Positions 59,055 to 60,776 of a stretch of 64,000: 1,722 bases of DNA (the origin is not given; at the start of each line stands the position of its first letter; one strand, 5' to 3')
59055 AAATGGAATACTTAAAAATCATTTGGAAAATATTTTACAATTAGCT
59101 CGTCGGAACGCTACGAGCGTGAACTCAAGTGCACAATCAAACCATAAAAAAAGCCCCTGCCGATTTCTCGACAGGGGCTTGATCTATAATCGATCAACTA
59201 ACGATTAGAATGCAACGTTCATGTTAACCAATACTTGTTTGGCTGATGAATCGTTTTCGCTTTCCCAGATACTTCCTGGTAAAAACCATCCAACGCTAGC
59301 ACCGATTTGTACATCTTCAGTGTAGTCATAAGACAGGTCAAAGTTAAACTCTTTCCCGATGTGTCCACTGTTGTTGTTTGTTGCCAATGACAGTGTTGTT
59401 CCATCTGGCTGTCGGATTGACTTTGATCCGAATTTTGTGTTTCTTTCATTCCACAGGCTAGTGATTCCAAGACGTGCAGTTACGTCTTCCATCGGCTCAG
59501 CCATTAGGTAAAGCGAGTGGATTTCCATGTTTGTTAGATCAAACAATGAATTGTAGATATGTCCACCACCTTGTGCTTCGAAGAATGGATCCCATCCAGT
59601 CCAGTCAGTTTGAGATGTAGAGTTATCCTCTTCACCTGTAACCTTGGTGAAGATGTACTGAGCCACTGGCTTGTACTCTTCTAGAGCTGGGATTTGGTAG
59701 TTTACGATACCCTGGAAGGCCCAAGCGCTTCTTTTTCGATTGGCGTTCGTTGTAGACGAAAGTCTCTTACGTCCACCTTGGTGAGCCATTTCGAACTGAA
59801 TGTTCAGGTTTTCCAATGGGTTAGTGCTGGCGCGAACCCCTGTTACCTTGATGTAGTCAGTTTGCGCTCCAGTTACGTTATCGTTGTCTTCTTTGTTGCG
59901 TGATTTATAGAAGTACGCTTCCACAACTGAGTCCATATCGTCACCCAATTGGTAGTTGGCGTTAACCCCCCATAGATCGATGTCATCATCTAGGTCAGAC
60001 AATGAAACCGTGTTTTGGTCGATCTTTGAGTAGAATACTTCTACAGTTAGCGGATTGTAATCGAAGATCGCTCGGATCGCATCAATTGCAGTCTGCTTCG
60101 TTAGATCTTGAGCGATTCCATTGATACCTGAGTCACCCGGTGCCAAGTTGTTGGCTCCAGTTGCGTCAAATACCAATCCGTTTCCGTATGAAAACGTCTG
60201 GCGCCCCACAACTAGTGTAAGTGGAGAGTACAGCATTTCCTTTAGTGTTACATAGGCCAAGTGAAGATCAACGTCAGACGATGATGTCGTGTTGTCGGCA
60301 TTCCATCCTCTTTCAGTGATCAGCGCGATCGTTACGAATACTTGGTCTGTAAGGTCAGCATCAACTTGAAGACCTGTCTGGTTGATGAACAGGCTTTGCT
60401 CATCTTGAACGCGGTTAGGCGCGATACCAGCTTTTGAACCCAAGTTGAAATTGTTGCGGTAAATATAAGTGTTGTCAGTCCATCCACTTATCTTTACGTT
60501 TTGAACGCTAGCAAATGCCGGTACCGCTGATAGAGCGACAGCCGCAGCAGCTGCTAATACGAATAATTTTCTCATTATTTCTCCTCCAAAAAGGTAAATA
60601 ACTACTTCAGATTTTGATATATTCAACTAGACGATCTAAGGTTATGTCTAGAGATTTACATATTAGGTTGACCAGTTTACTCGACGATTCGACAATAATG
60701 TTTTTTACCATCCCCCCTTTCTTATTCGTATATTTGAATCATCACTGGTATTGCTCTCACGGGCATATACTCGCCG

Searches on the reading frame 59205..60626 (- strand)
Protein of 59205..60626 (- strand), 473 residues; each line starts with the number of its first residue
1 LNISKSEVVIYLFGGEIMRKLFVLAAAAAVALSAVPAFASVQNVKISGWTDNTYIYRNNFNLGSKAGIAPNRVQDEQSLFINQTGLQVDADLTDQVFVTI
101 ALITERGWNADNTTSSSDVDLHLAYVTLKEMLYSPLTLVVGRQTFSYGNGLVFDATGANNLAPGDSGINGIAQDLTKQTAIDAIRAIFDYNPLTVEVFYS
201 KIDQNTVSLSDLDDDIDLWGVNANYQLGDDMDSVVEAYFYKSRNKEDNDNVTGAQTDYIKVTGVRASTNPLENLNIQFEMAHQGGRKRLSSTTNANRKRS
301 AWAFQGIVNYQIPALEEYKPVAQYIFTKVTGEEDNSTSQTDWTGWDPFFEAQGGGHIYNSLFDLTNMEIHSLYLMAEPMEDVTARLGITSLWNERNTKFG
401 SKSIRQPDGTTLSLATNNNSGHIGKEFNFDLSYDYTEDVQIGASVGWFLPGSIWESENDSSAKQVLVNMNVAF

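Call 4: search_protein_families(library=pfam, proteins=[window:59205-60626:-], max_evalue=0.1)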
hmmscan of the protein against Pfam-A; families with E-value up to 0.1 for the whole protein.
window:59205-60626:- (473 aa): 2 families
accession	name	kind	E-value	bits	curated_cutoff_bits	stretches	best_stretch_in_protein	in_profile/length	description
PF13372.12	Alginate_exp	-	1e-15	57.9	25.2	1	53-467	12-394/395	Alginate export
PF21277.2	T6SS_VgrG3-like_C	-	0.0061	17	27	0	240-309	69-138/183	Type VI secretion system spike protein VgrG3-like, C-terminal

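Call 5: search_protein_families(library=ncbifam, proteins=[window:59205-60626:-], max_evalue=0.1)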
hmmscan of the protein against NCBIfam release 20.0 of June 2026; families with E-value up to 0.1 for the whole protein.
window:59205-60626:- (473 aa): 1 family
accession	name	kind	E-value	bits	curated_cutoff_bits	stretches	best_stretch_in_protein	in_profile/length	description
NF033652.1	LbtU_sider_porin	subfamily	1.4e-07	31.3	90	1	43-149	2-90/327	LbtU family siderophore porin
